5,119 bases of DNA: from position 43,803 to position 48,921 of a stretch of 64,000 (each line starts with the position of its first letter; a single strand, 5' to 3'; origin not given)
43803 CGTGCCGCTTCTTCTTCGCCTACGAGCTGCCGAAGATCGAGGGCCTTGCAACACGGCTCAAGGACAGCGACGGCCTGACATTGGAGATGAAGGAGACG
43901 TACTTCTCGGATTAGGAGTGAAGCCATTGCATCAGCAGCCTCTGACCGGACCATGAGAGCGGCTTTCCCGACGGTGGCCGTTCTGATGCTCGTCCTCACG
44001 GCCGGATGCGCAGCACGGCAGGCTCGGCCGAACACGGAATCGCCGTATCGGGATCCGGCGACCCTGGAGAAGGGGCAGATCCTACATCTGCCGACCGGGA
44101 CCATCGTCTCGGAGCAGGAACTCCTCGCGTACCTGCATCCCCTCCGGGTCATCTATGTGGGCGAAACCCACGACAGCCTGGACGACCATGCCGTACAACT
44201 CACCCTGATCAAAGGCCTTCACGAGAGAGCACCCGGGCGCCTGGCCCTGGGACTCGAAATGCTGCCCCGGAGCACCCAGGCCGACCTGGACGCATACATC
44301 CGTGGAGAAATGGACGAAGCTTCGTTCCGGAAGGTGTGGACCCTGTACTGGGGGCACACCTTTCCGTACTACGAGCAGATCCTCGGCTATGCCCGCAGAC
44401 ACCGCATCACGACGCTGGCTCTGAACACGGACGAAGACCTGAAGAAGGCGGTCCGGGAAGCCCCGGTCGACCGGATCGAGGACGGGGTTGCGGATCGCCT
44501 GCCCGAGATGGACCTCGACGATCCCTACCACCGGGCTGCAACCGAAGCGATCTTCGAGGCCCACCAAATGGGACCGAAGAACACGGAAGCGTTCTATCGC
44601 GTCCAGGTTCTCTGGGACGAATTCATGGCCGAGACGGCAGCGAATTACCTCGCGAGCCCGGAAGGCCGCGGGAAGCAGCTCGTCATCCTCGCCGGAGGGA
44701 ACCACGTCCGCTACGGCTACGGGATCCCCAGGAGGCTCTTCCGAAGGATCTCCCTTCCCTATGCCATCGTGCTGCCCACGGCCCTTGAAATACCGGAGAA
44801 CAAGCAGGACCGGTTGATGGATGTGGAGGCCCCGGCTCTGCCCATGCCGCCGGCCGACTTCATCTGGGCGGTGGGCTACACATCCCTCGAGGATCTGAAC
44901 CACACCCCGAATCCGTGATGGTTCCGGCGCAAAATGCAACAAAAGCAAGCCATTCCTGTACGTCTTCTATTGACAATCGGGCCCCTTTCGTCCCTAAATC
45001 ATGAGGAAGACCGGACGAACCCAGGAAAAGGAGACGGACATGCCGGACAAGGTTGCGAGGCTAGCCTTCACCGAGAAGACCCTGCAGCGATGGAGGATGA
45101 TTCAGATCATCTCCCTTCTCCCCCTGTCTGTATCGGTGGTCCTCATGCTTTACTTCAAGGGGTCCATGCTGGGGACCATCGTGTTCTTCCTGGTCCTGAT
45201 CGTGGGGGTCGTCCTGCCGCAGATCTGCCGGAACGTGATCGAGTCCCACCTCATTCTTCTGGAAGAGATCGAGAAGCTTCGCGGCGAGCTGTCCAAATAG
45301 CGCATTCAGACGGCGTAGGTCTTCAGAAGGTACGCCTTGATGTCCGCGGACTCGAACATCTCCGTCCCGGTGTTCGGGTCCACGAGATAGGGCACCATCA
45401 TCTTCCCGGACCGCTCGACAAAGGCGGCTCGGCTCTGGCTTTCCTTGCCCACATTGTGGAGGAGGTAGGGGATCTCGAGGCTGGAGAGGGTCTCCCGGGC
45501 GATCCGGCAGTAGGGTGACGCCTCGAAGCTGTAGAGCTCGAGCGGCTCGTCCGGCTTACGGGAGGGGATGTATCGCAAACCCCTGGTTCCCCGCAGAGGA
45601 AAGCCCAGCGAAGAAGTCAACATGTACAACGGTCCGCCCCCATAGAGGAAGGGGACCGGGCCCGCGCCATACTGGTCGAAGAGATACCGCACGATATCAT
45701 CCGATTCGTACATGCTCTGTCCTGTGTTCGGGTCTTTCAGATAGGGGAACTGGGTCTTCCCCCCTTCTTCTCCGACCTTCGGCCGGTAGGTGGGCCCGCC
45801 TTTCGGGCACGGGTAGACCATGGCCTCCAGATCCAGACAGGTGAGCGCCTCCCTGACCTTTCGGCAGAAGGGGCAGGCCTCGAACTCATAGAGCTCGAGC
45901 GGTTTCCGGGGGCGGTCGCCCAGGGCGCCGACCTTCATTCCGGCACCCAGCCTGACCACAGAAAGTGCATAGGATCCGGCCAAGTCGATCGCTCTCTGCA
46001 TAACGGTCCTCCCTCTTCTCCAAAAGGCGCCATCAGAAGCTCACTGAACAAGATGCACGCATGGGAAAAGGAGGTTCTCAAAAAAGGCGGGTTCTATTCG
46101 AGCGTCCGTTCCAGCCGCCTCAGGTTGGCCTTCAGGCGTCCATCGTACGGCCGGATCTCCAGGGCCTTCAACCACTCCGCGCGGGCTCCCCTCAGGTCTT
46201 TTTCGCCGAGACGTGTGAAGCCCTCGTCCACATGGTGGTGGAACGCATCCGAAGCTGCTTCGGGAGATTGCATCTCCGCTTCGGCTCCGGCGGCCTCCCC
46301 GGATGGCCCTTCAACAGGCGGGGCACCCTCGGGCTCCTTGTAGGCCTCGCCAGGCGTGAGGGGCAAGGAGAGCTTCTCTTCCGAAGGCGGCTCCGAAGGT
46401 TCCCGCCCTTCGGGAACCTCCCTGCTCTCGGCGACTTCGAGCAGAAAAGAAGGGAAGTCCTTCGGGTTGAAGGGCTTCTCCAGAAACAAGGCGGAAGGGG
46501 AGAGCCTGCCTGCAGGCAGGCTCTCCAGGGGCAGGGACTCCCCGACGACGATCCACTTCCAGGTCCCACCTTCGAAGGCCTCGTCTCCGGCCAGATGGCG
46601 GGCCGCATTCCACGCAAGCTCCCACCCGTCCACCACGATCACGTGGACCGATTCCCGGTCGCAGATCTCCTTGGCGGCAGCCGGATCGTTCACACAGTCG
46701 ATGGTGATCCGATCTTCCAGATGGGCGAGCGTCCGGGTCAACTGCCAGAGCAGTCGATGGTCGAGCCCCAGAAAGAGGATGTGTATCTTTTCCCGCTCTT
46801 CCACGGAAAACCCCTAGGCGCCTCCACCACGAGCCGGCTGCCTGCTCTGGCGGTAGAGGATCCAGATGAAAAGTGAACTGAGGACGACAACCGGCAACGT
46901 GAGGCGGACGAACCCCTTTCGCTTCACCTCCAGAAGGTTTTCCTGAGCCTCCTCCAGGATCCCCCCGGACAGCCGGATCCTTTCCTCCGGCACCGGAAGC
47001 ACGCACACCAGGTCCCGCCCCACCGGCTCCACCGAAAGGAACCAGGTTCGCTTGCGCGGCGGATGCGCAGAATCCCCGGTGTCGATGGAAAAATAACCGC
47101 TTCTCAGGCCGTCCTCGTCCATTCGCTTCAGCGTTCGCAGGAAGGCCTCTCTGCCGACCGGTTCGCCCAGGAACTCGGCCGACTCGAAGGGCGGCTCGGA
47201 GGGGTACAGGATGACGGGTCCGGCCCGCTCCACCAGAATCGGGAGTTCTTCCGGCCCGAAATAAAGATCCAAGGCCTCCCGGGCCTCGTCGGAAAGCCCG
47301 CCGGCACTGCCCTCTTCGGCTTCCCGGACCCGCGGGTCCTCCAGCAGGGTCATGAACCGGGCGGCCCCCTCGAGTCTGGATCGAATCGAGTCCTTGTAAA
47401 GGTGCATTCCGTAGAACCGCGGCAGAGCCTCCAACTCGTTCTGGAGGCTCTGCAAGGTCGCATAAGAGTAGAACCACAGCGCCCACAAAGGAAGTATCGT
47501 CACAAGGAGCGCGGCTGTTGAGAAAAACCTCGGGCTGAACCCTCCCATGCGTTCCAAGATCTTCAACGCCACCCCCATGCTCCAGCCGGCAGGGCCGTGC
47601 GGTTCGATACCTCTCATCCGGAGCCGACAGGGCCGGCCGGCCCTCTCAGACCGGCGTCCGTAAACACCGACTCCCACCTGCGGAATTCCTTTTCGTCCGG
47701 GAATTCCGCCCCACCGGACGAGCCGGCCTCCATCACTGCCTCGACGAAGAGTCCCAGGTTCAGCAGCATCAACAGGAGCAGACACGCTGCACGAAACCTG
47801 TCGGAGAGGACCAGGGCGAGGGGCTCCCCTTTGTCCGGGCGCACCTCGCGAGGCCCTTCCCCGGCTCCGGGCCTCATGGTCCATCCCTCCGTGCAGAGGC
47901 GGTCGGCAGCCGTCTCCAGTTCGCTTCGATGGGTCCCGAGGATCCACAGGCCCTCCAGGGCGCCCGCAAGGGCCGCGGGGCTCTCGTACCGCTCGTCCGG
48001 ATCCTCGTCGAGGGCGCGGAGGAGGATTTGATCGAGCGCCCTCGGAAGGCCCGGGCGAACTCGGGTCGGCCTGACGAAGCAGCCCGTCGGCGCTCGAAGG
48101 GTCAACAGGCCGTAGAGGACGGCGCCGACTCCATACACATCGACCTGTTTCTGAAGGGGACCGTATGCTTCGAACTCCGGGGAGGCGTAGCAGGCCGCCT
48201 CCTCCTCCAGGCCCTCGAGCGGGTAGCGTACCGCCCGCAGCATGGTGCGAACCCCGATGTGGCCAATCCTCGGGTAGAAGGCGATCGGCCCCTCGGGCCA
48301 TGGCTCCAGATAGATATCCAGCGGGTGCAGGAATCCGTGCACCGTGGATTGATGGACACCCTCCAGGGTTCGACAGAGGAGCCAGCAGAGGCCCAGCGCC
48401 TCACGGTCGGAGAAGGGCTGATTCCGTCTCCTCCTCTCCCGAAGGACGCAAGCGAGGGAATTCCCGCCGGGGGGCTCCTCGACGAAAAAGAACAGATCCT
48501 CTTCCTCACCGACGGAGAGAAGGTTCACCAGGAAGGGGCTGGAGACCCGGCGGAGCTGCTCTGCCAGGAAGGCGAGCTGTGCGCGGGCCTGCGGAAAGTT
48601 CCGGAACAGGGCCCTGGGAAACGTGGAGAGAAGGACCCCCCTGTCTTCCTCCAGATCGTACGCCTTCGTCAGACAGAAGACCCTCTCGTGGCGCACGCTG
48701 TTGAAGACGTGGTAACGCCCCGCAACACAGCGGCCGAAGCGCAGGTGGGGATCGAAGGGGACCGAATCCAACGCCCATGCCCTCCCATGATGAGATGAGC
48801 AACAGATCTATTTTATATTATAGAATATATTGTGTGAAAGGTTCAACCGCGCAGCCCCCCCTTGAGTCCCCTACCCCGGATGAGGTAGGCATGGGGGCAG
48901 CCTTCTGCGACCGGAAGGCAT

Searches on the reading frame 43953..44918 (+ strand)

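Call 34: search_protein_families(library=pfam, proteins=[window:43953-44918:+], max_evalue=0.00001)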
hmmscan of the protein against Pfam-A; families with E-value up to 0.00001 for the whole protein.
window:43953-44918:+ (321 aa): 1 family
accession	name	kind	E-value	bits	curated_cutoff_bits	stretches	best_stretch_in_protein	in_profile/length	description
PF04187.18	Cofac_haem_bdg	-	4.4e-52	177.6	27.7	1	61-262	5-213/213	Haem-binding uptake, Tiki superfamily, ChaN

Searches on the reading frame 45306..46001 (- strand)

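Call 34: search_protein_families(library=pfam, proteins=[window:45306-46001:-], max_evalue=0.00001)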
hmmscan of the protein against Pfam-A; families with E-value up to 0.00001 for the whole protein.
window:45306-46001:- (231 aa): 3 families
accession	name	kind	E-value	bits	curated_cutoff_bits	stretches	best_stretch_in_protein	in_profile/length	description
PF13417.12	GST_N_3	-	1.3e-35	122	22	2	37-112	1-72/75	Glutathione S-transferase, N-terminal domain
PF13409.12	GST_N_2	-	1.6e-16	61.1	25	1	42-107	1-67/70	Glutathione S-transferase, N-terminal domain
PF00462.30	Glutaredoxin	-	8.4e-12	45.6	22.9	1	155-206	2-53/60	Glutaredoxin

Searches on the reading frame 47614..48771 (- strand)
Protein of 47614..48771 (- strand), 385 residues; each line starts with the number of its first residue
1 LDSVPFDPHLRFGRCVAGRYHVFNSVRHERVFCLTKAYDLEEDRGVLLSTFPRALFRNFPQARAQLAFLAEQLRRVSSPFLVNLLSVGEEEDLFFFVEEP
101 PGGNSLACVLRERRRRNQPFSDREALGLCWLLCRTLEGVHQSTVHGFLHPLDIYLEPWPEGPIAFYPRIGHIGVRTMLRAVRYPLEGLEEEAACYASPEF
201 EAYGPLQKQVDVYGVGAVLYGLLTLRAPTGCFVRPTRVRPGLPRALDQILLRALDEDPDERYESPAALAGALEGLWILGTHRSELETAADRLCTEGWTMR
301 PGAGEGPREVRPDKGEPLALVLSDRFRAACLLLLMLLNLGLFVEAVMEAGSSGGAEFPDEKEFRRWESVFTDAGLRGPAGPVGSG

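Call 35: search_protein_families(library=pfam, proteins=[window:47614-48771:-], max_evalue=0.00001)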
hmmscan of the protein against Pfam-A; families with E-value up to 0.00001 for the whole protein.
window:47614-48771:- (385 aa): 1 family
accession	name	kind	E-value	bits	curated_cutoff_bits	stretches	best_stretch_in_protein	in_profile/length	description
PF00069.31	Pkinase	-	3.5e-06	27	31.7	0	72-228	51-196/263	Protein kinase domain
